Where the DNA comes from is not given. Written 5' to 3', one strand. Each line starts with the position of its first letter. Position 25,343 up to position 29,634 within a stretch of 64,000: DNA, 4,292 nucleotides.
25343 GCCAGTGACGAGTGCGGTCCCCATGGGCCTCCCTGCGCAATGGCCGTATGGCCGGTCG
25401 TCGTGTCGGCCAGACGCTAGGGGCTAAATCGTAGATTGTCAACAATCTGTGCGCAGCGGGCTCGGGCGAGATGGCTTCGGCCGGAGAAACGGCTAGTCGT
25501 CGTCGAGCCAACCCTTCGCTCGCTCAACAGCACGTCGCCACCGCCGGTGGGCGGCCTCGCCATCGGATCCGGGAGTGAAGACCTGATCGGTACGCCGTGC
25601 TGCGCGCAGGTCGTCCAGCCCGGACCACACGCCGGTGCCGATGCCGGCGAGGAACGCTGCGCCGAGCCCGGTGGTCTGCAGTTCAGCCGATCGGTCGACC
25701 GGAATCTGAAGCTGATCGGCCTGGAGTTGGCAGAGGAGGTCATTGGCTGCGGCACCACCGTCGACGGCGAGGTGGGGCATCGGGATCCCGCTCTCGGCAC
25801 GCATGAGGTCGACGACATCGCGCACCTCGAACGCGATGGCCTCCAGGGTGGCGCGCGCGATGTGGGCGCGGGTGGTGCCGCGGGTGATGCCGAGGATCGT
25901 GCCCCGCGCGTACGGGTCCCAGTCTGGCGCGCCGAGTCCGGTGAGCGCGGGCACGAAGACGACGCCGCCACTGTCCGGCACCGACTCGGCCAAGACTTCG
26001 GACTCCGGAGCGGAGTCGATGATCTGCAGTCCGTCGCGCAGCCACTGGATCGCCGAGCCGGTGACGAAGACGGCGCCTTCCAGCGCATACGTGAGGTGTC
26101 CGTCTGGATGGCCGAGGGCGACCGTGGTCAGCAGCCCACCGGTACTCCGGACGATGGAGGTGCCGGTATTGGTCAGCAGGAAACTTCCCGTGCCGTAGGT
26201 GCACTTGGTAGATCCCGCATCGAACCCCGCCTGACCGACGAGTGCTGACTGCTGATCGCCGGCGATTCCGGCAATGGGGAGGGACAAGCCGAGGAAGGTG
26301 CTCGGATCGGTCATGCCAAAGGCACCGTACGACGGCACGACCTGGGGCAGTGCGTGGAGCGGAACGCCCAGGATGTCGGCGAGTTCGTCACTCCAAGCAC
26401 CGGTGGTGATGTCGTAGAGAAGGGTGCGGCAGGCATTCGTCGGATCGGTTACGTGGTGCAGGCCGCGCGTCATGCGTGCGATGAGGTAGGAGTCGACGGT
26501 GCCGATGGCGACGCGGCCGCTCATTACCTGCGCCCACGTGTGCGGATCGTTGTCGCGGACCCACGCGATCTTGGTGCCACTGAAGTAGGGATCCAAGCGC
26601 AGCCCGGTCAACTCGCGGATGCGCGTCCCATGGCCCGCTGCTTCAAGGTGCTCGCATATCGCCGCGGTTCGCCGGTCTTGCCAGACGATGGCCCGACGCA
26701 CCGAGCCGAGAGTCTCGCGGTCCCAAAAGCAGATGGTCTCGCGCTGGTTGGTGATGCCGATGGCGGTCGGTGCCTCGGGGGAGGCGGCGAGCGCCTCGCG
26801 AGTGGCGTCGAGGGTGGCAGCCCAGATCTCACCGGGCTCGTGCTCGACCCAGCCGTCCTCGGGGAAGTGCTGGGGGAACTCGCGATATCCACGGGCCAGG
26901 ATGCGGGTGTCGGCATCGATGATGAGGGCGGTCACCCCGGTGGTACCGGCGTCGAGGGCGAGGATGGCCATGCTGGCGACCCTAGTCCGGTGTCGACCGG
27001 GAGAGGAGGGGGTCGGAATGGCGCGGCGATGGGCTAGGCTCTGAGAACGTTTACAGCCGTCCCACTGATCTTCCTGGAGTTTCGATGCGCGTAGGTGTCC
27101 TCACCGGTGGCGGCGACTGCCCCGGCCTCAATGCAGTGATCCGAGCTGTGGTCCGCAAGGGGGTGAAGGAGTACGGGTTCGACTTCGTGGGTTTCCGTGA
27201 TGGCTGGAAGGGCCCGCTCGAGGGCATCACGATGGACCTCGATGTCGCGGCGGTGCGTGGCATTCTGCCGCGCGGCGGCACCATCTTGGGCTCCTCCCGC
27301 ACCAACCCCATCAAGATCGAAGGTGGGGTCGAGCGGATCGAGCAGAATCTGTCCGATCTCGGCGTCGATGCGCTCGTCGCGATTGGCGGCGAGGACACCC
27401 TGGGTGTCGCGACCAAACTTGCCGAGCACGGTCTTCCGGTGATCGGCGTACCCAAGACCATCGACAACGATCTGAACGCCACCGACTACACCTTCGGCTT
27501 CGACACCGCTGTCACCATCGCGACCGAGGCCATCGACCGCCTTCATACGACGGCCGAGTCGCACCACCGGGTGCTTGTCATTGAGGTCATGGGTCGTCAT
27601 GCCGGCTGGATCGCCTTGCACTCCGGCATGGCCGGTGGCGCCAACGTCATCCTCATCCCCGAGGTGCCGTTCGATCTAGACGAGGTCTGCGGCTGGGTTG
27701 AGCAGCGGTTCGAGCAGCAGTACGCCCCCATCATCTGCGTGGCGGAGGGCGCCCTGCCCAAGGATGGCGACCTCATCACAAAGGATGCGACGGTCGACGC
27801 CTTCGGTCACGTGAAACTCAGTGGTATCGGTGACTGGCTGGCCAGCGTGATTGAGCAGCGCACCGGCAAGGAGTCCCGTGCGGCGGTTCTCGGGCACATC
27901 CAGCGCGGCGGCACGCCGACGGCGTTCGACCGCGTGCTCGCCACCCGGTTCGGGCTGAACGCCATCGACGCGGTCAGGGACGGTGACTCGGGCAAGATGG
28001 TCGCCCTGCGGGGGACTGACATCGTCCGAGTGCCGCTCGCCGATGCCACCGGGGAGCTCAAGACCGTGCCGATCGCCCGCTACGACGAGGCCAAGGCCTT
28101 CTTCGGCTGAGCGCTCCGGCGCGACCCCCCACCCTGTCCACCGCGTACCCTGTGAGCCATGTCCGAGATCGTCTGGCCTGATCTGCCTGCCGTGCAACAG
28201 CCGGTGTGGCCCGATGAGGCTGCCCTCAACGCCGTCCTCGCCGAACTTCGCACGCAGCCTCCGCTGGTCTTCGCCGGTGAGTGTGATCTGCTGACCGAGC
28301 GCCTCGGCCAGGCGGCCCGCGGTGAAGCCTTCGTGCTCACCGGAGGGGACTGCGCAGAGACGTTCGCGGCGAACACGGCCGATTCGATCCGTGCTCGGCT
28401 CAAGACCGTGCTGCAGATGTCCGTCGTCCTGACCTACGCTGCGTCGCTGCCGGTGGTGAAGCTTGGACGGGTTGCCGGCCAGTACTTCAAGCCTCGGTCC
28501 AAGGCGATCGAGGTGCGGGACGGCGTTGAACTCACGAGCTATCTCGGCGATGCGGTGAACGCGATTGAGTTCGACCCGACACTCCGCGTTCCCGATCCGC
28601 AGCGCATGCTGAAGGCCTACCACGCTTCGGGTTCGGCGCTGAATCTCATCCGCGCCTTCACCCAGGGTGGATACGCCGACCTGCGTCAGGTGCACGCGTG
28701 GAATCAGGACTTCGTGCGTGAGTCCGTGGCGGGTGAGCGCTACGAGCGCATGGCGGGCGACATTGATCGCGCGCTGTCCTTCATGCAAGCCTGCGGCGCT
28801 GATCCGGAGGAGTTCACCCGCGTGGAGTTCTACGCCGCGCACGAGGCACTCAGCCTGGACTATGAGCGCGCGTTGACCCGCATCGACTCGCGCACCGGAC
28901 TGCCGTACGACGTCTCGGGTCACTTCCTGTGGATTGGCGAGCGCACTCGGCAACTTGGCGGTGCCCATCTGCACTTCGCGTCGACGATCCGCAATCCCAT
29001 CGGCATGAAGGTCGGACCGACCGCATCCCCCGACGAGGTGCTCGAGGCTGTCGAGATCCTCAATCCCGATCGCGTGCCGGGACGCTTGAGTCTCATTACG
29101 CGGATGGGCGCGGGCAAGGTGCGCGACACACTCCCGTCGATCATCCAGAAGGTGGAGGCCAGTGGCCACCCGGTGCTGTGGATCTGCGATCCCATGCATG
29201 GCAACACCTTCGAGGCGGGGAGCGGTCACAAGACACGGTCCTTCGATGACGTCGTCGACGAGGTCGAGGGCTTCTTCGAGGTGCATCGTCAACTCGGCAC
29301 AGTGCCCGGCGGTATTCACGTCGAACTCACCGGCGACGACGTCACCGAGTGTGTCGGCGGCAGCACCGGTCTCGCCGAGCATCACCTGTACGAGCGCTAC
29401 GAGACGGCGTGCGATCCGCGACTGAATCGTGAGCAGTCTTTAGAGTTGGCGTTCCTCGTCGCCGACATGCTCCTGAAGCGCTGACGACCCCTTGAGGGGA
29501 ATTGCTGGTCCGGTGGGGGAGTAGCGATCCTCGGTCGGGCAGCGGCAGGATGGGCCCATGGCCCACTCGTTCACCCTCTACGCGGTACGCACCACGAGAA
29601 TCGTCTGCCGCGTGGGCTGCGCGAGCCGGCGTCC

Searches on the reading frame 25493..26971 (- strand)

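Call 52: search_protein_families(library=pfam, proteins=[window:25493-26971:-], max_evalue=0.0001)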
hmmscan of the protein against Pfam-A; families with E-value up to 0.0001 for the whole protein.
window:25493-26971:- (492 aa): 2 families
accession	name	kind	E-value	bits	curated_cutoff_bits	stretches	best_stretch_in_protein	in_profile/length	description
PF00370.27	FGGY_N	-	2.5e-65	220.9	28.8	1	3-246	2-245/245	FGGY family of carbohydrate kinases, N-terminal domain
PF02782.22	FGGY_C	-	6.7e-43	147.2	27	1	256-444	2-196/198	FGGY family of carbohydrate kinases, C-terminal domain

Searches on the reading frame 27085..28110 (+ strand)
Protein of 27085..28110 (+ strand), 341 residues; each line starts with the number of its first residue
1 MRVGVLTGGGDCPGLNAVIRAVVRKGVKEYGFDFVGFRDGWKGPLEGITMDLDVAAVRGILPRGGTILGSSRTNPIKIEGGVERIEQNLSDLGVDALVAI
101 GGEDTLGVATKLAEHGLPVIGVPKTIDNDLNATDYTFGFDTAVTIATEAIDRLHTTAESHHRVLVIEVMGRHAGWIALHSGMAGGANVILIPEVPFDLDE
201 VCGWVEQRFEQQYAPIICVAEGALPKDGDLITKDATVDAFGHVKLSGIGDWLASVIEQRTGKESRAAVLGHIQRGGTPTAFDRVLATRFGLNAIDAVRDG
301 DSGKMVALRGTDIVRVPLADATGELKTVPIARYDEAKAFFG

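Call 52: search_protein_families(library=pfam, proteins=[window:27085-28110:+], max_evalue=0.0001)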
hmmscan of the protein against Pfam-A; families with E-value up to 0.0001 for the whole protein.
window:27085-28110:+ (341 aa): 1 family
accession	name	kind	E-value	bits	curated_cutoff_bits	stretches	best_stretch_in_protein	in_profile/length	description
PF00365.25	PFK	-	2.7e-107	358.7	30.9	1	2-296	1-276/277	Phosphofructokinase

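Call 58: list_cluster_members(proteins=[window:27085-28110:+, window:28159-29484:+, window:36250-37764:-, window:51279-52238:+, window:48802-50667:-, window:46937-48802:-, window:46937-48805:-, window:58637-59224:+, window:25493-26971:-, window:55967-56656:+])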
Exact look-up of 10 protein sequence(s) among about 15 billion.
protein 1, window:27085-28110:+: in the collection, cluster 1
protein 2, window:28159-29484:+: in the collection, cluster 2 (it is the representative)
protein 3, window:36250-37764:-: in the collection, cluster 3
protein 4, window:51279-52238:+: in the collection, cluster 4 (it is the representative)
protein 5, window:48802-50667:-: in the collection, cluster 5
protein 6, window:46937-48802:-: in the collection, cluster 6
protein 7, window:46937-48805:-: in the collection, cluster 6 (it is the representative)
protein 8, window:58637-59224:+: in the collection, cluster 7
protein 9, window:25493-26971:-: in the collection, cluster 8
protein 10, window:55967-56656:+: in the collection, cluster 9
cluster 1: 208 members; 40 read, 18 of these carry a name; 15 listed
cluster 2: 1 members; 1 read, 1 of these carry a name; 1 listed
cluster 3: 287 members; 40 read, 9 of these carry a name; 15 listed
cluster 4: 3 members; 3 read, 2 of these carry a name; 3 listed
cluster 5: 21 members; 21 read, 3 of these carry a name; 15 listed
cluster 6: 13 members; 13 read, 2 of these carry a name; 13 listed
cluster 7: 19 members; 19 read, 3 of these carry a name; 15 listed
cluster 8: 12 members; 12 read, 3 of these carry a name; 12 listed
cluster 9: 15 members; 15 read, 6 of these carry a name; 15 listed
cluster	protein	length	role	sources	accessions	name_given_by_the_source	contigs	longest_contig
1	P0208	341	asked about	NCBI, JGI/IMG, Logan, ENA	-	6-phosphofructokinase 1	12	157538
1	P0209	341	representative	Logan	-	-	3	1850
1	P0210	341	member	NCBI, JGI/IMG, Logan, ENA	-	6-phosphofructokinase 1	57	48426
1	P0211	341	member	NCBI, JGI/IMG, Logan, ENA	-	phosphofructokinase-like protein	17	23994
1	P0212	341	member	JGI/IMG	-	6-phosphofructokinase 1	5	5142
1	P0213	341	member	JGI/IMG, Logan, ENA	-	6-phosphofructokinase 1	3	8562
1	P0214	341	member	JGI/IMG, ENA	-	6-phosphofructokinase 1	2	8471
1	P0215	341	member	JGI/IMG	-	phosphofructokinase-like protein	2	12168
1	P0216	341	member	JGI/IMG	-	6-phosphofructokinase 1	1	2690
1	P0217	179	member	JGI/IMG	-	6-phosphofructokinase 1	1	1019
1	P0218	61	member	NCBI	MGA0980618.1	MAG: 6-phosphofructokinase, partial [Candidatus Nanopelagicales bacterium]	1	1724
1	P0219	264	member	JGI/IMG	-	6-phosphofructokinase 1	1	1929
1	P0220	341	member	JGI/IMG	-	6-phosphofructokinase 1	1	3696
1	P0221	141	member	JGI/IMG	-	ATP-dependent phosphofructokinase / diphosphate-dependent phosphofructokinase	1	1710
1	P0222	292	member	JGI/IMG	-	6-phosphofructokinase 1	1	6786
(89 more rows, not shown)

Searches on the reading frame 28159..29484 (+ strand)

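Call 52: search_protein_families(library=pfam, proteins=[window:28159-29484:+], max_evalue=0.0001)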
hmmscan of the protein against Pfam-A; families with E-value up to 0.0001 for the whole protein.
window:28159-29484:+ (441 aa): 1 family
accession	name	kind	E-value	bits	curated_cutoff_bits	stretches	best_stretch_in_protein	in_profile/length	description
PF01474.22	DAHP_synth_2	-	3.3e-197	655.7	27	1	5-435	5-438/438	Class-II DAHP synthetase family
